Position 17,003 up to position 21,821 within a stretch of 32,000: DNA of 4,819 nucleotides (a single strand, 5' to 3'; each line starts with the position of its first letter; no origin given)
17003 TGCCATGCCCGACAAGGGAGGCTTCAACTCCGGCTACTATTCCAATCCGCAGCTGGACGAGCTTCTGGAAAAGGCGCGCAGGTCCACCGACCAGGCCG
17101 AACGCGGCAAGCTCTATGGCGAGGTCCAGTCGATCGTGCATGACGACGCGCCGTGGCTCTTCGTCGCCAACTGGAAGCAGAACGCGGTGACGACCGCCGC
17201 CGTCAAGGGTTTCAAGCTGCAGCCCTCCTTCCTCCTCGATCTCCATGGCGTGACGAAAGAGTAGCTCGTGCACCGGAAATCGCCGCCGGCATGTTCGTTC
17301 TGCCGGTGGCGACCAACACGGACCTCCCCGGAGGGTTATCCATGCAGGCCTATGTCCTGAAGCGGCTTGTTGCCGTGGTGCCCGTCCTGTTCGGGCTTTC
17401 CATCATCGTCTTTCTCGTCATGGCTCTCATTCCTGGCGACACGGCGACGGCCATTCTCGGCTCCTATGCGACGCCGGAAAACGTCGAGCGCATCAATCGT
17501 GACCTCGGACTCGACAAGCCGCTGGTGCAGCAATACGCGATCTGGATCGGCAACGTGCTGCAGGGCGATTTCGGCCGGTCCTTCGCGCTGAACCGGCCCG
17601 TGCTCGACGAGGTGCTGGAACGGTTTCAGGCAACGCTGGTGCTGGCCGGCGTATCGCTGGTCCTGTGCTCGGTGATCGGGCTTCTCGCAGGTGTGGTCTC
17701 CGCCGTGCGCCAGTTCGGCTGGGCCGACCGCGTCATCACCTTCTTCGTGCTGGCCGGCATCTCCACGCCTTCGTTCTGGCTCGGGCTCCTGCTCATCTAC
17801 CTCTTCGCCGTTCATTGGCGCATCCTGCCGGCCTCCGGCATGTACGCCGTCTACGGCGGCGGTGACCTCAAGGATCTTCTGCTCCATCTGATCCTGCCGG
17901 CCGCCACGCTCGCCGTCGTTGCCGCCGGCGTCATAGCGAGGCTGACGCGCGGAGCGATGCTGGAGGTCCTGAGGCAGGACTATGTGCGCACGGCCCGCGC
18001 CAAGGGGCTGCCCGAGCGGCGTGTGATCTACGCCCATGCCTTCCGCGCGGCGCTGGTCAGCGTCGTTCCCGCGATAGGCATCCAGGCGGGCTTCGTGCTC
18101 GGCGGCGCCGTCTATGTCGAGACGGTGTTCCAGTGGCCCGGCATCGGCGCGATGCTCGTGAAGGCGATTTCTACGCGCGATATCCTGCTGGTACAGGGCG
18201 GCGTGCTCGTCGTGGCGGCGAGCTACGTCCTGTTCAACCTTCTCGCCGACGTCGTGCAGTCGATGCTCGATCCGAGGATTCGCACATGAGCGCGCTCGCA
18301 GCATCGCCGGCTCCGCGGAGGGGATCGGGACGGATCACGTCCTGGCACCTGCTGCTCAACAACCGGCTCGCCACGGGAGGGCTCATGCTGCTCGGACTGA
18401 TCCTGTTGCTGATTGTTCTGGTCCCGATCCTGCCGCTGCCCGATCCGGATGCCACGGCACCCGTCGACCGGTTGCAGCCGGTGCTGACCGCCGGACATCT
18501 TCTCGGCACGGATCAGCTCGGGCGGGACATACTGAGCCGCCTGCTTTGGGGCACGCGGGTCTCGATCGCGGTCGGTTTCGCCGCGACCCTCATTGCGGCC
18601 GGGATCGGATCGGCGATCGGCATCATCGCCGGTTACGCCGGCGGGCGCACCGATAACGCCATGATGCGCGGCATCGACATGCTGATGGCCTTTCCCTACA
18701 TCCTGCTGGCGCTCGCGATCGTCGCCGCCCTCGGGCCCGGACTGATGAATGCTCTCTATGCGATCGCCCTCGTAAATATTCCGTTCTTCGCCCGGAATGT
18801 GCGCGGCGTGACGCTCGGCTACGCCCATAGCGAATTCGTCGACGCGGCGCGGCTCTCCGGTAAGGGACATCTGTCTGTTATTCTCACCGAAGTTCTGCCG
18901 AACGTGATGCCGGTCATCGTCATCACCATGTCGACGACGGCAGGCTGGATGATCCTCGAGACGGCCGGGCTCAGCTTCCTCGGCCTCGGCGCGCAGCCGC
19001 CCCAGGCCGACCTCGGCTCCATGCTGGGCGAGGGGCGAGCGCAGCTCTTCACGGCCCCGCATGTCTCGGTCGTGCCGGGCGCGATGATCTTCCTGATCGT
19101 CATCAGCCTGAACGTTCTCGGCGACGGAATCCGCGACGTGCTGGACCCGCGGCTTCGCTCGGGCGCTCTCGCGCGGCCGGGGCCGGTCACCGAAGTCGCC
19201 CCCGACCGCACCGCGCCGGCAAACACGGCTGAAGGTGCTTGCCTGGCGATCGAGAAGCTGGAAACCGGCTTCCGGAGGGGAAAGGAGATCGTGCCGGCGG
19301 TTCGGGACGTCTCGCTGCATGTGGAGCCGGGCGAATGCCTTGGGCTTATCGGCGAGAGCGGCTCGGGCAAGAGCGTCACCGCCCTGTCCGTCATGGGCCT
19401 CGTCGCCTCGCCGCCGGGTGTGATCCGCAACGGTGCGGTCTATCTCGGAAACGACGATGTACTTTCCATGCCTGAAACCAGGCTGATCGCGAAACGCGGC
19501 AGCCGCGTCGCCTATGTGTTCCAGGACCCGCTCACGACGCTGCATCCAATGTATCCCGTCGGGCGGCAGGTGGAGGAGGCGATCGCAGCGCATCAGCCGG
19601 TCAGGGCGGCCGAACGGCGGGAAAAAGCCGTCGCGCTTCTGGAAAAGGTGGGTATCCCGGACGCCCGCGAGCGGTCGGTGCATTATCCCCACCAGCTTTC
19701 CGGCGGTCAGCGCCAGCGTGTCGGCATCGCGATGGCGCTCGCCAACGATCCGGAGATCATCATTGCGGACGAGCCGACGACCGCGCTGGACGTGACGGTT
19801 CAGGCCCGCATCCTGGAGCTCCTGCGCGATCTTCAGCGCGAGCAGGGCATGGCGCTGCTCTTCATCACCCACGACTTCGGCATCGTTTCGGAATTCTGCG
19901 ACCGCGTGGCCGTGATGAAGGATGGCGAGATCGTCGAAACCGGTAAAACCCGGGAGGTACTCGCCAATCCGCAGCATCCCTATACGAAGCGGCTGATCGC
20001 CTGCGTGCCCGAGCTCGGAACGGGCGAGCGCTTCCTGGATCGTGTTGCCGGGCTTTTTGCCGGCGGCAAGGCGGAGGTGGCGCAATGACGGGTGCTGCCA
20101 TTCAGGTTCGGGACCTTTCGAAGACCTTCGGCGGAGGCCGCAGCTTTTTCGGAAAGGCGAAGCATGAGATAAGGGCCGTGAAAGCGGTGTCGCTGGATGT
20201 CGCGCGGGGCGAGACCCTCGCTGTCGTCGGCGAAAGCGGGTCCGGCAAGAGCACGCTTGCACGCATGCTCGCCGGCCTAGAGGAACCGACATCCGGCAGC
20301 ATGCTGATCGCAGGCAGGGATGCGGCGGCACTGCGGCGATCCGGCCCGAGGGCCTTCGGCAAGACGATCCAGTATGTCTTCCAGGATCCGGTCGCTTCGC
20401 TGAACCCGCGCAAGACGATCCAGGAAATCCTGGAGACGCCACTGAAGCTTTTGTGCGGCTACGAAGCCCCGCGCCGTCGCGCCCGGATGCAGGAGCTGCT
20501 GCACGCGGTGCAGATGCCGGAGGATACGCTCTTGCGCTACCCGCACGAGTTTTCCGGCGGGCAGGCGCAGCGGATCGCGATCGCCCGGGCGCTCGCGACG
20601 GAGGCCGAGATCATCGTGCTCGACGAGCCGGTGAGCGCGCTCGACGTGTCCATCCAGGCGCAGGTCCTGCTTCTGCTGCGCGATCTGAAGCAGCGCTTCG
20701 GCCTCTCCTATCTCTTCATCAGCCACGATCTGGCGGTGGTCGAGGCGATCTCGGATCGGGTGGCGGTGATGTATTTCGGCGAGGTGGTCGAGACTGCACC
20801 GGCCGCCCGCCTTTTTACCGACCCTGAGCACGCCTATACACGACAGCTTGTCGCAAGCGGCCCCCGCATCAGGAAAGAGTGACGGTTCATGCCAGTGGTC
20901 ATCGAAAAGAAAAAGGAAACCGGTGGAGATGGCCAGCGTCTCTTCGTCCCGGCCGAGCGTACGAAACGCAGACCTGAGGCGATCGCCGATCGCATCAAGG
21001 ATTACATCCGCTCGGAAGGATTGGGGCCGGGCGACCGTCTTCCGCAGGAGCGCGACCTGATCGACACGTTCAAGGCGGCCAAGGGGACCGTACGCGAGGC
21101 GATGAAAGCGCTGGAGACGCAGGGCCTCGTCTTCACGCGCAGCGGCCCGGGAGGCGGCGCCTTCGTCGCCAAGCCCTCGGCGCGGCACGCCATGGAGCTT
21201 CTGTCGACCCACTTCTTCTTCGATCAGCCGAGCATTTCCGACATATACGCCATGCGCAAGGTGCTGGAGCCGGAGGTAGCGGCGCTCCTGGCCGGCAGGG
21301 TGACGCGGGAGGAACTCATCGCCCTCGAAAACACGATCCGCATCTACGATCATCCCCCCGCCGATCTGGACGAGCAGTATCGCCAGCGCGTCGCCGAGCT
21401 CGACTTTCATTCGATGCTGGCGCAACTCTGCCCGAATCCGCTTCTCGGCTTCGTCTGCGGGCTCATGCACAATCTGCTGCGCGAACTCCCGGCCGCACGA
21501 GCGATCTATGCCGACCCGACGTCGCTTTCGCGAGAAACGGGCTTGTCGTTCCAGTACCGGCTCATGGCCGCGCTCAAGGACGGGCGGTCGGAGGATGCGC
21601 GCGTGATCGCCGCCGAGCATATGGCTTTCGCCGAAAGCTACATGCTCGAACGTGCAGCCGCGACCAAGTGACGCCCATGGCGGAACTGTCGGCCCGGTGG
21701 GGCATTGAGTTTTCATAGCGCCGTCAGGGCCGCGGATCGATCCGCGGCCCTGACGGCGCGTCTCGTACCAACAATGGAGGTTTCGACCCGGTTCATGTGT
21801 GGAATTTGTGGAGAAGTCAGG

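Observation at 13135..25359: NAGGN 'trio' split by a peptide ABC importer and a GntR regulator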

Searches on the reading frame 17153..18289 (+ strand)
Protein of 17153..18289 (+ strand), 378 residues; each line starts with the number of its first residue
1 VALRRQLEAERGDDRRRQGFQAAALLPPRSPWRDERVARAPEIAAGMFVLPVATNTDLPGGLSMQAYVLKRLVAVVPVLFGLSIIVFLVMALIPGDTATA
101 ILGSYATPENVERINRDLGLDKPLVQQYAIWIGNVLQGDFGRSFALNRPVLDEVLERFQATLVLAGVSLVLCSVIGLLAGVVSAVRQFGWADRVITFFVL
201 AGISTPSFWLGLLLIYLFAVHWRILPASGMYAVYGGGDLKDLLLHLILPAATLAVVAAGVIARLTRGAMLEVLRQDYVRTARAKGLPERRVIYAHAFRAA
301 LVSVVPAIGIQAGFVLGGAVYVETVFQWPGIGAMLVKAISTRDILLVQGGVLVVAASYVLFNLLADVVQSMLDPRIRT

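Call 3: search_protein_families(library=ncbifam, proteins=[window:17153-18289:+])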
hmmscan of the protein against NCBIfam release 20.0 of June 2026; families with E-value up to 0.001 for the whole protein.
window:17153-18289:+ (378 aa): 18 families
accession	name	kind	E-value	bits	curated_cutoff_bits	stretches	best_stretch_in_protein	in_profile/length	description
NF045470.1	Opp2B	equivalog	4.3e-96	321.7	350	1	71-377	1-300/300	nickel ABC transporter permease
NF045469.1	Opp1B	equivalog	4.4e-84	282.6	380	1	64-377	1-307/307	nickel/cobalt ABC transporter permease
NF011661.0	PRK15081.1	equivalog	8.1e-80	268.5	463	1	64-377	1-304/306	glutathione ABC transporter permease GsiC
NF007677.0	PRK10352.1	equivalog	1.1e-75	254.6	433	1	64-377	1-307/314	nickel ABC transporter permease subunit NikB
TIGR02789.1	nickel_nikB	equivalog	2.4e-75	253.9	447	1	64-377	1-307/314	nickel ABC transporter permease subunit NikB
NF008161.0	PRK10914.1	equivalog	1.7e-74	251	590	2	236-377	195-336/339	dipeptide ABC transporter permease DppB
NF045472.1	Opp4B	equivalog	2.8e-74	250.3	450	1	64-377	1-319/319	oligopeptide ABC transporter permease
NF045471.1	Opp3B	equivalog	1e-61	209.1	480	1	64-377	1-303/308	oligopeptide ABC transporter permease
NF007008.0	PRK09471.1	equivalog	2.3e-58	198.1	388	1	64-377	1-305/306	oligopeptide ABC transporter permease OppB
NF011690.0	PRK15110.1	equivalog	1.5e-39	136.3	432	2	242-374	179-311/321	putrescine export ABC transporter permease SapB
NF043081.1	MMSYN1_0165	equivalog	1e-32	113.6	350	1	126-377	145-385/388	oligopeptide ABC transporter permease OppB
NF011712.0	PRK15133.1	subfamily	3.4e-32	111.8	445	1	107-376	82-359/364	microcin C ABC transporter permease YejB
NF045474.1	Opp2C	equivalog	2.1e-08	34.1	300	1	252-373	108-236/236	nickel transporter permease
NF045476.1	Opp4C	equivalog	2.5e-07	30.2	350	1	149-333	67-223/278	oligopeptide ABC transporter permease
NF045475.1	Opp3C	equivalog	4.7e-06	26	450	1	250-377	192-328/328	oligopeptide ABC transporter permease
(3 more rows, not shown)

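Call 4: search_protein_families(library=pfam, proteins=[window:17153-18289:+])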
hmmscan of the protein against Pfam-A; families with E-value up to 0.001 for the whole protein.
window:17153-18289:+ (378 aa): 2 families
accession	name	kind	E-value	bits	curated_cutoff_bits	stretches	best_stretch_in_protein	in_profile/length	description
PF00528.27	BPD_transp_1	-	8.8e-42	143.4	26.4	1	176-377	1-183/184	Binding-protein-dependent transport system inner membrane component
PF19300.4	BPD_transp_1_N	-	1.4e-16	61.1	23.8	1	64-165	1-114/114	Binding-prot-dependent transport system membrane comp, N-term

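Call 98: search_protein_families(library=pfam, proteins=[window:17342-18289:+], max_evalue=0.001)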
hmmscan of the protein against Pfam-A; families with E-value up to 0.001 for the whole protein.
window:17342-18289:+ (315 aa): 2 families
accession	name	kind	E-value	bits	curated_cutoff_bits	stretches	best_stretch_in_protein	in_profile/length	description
PF00528.27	BPD_transp_1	-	5.3e-42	144.1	26.4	1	113-314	1-183/184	Binding-protein-dependent transport system inner membrane component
PF19300.4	BPD_transp_1_N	-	8.2e-17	61.9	23.8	1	1-102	1-114/114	Binding-prot-dependent transport system membrane comp, N-term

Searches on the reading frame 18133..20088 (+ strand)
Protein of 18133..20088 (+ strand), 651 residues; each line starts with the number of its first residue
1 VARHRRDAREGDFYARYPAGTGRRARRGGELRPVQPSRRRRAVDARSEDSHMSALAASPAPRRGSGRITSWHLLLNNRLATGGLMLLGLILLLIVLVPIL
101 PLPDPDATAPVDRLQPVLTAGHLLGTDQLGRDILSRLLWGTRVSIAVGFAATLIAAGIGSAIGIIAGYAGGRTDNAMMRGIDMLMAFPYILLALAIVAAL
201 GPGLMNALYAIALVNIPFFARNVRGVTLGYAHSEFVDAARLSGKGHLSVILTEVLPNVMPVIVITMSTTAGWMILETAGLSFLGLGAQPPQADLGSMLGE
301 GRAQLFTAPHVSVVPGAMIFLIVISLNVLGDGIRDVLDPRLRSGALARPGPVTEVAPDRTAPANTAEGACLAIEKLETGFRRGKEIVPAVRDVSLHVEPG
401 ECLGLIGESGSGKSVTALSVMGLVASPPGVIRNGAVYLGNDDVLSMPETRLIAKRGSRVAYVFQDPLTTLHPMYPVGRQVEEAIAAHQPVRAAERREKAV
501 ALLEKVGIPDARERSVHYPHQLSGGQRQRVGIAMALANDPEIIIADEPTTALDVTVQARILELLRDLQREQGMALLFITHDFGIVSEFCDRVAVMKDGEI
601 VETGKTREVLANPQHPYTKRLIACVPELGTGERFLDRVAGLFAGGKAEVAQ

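Call 3: search_protein_families(library=ncbifam, proteins=[window:18133-20088:+])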
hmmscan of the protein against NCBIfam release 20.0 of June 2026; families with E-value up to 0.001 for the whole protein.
window:18133-20088:+ (651 aa): 204 families (the best 25 are shown)
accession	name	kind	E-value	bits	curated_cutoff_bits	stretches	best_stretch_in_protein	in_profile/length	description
NF011713.0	PRK15134.1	equivalog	2.5e-86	290.4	834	1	369-627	4-262/529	microcin C ABC transporter ATP-binding protein YejF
NF043079.1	MMSYN1_0167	equivalog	2e-81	274.5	740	2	454-632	303-481/561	oligopeptide ABC transporter ATP-binding protein OppD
NF008246.0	PRK11022.1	equivalog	7.7e-81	271.7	541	1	369-644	2-276/326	dipeptide ABC transporter ATP-binding protein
NF007613.0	PRK10261.1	equivalog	5.2e-80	269.6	1077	1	367-630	9-277/623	glutathione ABC transporter ATP-binding protein GsiA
NF007010.1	PRK09473.1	subfamily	1.3e-75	254.1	575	1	371-640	2-269/318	oligopeptide ABC transporter ATP-binding protein OppD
NF045473.1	Opp1C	equivalog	2.2e-75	253.5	350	1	75-341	2-267/267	nickel/cobalt ABC transporter permease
NF045474.1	Opp2C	equivalog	2.4e-72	243.3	300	1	110-338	9-236/236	nickel transporter permease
TIGR02790.1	nickel_nikC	equivalog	1.2e-70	238.1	358.45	1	83-338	4-258/258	nickel ABC transporter permease subunit NikC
NF011662.0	PRK15082.1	equivalog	1.1e-69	235.2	484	1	71-342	30-301/303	glutathione ABC transporter permease GsiD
TIGR02770.1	nickel_nikD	equivalog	8e-68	228.3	318.7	1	390-623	2-227/230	nickel import ATP-binding protein NikD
NF047576.1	opine_ATP_CntF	equivalog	4.7e-67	226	385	1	389-624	19-252/264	staphylopine uptake ABC transporter ATP-binding protein CntF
NF047578.1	opine_ATP_CntD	equivalog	1.8e-66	224.1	380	1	389-625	19-253/266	staphylopine uptake ABC transporter ATP-binding protein CntD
NF007376.0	PRK09881.1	equivalog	1.1e-65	221.6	434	1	69-342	23-294/298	D,D-dipeptide ABC transporter permease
NF045476.1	Opp4C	equivalog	1.2e-64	218.3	350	1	71-340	7-278/278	oligopeptide ABC transporter permease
NF007738.0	PRK10417.1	equivalog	1.4e-64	218.3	335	1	84-342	15-272/277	nickel ABC transporter permease subunit NikC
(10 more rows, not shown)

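Call 4: search_protein_families(library=pfam, proteins=[window:18133-20088:+])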
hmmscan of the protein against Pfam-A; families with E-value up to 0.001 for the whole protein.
window:18133-20088:+ (651 aa): 5 families
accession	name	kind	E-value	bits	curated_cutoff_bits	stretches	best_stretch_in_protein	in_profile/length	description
PF00528.27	BPD_transp_1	-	3.4e-30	105.6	26.4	1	159-342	1-183/184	Binding-protein-dependent transport system inner membrane component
PF00005.33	ABC_tran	-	1.1e-27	97.8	25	1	391-550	2-137/137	ABC transporter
PF08352.17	oligo_HPY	-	3e-08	34.4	27.1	1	601-640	1-40/65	Oligopeptide/dipeptide transporter, C-terminal region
PF13304.12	AAA_21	-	3.3e-05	24.5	27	1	519-585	235-303/304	AAA domain, putative AbiEii toxin, Type IV TA system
PF12911.12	OppC_N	-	0.0005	20.3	23.9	1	71-116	7-52/53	N-terminal TM domain of oligopeptide transport permease C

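Call 98: search_protein_families(library=pfam, proteins=[window:18286-20088:+], max_evalue=0.001)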
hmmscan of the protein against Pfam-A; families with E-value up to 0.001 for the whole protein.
window:18286-20088:+ (600 aa): 5 families
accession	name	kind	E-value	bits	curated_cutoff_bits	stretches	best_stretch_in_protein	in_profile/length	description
PF00528.27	BPD_transp_1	-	2.9e-30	105.8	26.4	1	108-291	1-183/184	Binding-protein-dependent transport system inner membrane component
PF00005.33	ABC_tran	-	9.4e-28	98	25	1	340-499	2-137/137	ABC transporter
PF08352.17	oligo_HPY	-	2.7e-08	34.5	27.1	1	550-589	1-40/65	Oligopeptide/dipeptide transporter, C-terminal region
PF13304.12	AAA_21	-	2.8e-05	24.8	27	1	468-534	235-303/304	AAA domain, putative AbiEii toxin, Type IV TA system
PF12911.12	OppC_N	-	0.00045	20.5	23.9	1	20-65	7-52/53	N-terminal TM domain of oligopeptide transport permease C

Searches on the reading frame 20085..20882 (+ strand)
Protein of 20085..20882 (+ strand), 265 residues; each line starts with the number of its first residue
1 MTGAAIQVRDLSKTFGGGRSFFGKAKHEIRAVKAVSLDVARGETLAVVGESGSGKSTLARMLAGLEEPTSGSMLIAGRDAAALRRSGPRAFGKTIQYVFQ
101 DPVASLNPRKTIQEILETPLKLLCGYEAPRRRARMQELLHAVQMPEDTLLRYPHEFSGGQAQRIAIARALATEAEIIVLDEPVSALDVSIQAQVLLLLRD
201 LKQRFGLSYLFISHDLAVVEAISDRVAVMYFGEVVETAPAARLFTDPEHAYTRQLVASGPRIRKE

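Call 3: search_protein_families(library=ncbifam, proteins=[window:20085-20882:+])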
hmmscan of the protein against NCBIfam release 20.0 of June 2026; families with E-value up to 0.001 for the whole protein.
window:20085-20882:+ (265 aa): 190 families (the best 25 are shown)
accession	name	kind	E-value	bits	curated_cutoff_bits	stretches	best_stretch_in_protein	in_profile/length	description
NF008453.0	PRK11308.1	subfamily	1.2e-91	307.4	408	1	5-264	12-270/334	dipeptide ABC transporter ATP-binding protein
NF011659.0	PRK15079.1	equivalog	3.2e-78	262.8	540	1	8-259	14-268/334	murein tripeptide/oligopeptide ABC transporter ATP binding protein OppF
TIGR02769.1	nickel_nikE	equivalog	4.1e-78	262.5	332.55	1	6-256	3-250/265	nickel import ATP-binding protein NikE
NF043071.1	DppF_dipep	equivalog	2.2e-77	260.7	660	1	6-263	14-270/331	dipeptide ABC transporter ATP-binding subunit DppF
NF007613.0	PRK10261.1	equivalog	7.3e-77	259.2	1077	1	6-260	314-568/623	glutathione ABC transporter ATP-binding protein GsiA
NF007739.0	PRK10419.1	subfamily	1.7e-76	257.3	354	1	6-244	4-240/268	nickel ABC transporter ATP-binding protein NikE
NF043078.1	MMSYN1_0168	equivalog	1.1e-71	242.3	800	2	135-258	473-596/649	oligopeptide ABC transporter ATP-binding protein OppF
NF011713.0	PRK15134.1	equivalog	8.8e-66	222.6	834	1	6-257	276-527/529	microcin C ABC transporter ATP-binding protein YejF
NF011692.0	PRK15112.1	equivalog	2.5e-63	214.2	452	1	4-258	4-253/269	putrescine export ABC transporter ATP-binding protein SapF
NF043079.1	MMSYN1_0167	equivalog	2.7e-56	191.5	740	2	92-262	305-477/561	oligopeptide ABC transporter ATP-binding protein OppD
TIGR02770.1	nickel_nikD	equivalog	1.8e-55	187.8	318.7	1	32-257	2-227/230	nickel import ATP-binding protein NikD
NF047576.1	opine_ATP_CntF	equivalog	4.2e-52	177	385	1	30-261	18-255/264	staphylopine uptake ABC transporter ATP-binding protein CntF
NF047578.1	opine_ATP_CntD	equivalog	7.7e-52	176.2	380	1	30-262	18-256/266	staphylopine uptake ABC transporter ATP-binding protein CntD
NF007010.1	PRK09473.1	subfamily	2.6e-51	174.3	575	1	22-264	11-259/318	oligopeptide ABC transporter ATP-binding protein OppD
NF008246.0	PRK11022.1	equivalog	9e-51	172.9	541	1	21-261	12-259/326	dipeptide ABC transporter ATP-binding protein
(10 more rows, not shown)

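Call 4: search_protein_families(library=pfam, proteins=[window:20085-20882:+])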
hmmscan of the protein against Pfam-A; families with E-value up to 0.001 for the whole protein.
window:20085-20882:+ (265 aa): 8 families
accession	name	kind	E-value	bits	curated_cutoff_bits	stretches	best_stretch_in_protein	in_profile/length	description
PF00005.33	ABC_tran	-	2.2e-35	122.7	25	1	33-183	2-136/137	ABC transporter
PF13304.12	AAA_21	-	9.2e-06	26.4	27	0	149-219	231-303/304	AAA domain, putative AbiEii toxin, Type IV TA system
PF08352.17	oligo_HPY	-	3.4e-05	24.6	27.1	1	235-264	1-30/65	Oligopeptide/dipeptide transporter, C-terminal region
PF13401.12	AAA_22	-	7.1e-05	23.6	27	1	45-211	8-120/130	AAA domain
PF13166.12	AAA_13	-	0.00019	20.7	36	0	172-213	525-567/713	AAA domain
PF13191.12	AAA_16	-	0.00045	21.2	32.6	1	28-95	8-64/167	AAA ATPase domain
PF02463.25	SMC_N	-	0.00069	19.5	40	0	153-228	134-211/220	RecF/RecN/SMC N terminal domain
PF20703.3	nSTAND1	-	0.00077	19.6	27.1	0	20-70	15-59/379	Novel STAND NTPase 1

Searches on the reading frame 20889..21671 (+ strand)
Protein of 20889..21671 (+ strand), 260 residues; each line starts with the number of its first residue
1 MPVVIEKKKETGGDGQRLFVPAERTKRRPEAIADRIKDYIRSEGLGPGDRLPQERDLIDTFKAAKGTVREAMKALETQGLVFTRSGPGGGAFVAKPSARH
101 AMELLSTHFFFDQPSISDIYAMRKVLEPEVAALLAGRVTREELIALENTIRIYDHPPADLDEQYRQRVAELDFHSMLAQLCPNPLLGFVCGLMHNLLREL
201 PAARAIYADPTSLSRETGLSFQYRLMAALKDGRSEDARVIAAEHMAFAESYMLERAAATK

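Call 3: search_protein_families(library=ncbifam, proteins=[window:20889-21671:+])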
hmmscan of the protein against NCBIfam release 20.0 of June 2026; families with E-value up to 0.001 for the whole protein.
window:20889-21671:+ (260 aa): 23 families
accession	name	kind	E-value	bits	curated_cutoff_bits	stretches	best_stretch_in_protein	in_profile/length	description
NF003011.0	PRK03837.1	subfamily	1.1e-24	87.4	260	1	28-248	14-229/241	transcriptional regulator NanR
NF007741.0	PRK10421.1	equivalog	3.9e-18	65.8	311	1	26-252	6-233/262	transcriptional regulator LldR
NF007001.0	PRK09464.1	equivalog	5.2e-16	59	330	1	30-256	13-236/254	pyruvate dehydrogenase complex transcriptional repressor PdhR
NF007588.0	PRK10225.1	equivalog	1.9e-14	53.6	442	1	26-184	7-162/257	Uxu operon transcriptional regulator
TIGR03338.1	phnR_burk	equivalog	8.9e-13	48.3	271.5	1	32-186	16-151/212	phosphonate utilization associated transcriptional regulator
NF007442.0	PRK09990.1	equivalog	1.8e-12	47.2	301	1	26-198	9-181/256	transcriptional regulator GlcC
TIGR02018.2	his_ut_repres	equivalog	1.1e-11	44.5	220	1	31-102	3-72/226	histidine utilization transcriptional repressor HutC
NF008571.0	PRK11523.1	equivalog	2.3e-10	40.4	396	1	26-187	7-160/258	transcriptional regulator ExuR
TIGR03337.1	phnR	equivalog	5e-10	39.5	296.75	1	32-86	6-60/231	phosphonate utilization transcriptional regulator PhnR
TIGR02325.1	C_P_lyase_phnF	equivalog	2.5e-09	37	156.8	1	31-126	12-107/238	phosphonate metabolism transcriptional regulator PhnF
NF052441.1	TransRegRv0792c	equivalog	1.2e-08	34.5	400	1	32-98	21-85/260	Rv0792c family HTH-type transcriptional regulator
NF052282.1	PLP_TF_PdxR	equivalog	2.2e-08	33.6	320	1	29-102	3-74/448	MocR-like pyridoxine biosynthesis transcription factor PdxR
NF052286.1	ecto_TF_EhuR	exception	2.8e-08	32.7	480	1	30-108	14-90/458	MocR-like ectoine utilization transcription factor EhuR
TIGR02404.1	trehalos_R_Bsub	equivalog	4.5e-08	33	211.95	1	31-89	4-62/233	trehalose operon repressor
NF052290.2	MocR_like_YczR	exception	7.2e-08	31.6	487.4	1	26-102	18-92/458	MocR-like transcription factor YczR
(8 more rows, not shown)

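Call 4: search_protein_families(library=pfam, proteins=[window:20889-21671:+])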
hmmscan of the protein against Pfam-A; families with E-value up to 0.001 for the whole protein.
window:20889-21671:+ (260 aa): 3 families
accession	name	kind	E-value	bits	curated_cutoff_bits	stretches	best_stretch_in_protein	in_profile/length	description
PF07729.17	FCD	-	2.1e-16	60.9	24.3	1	118-246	1-124/125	FCD domain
PF00392.27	GntR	-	2.5e-14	53.1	27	1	30-88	3-61/64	Bacterial regulatory proteins, gntR family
PF03444.21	HrcA_DNA-bdg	-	0.00027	21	21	1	56-91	28-63/79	Winged helix-turn-helix transcription repressor, HrcA DNA-binding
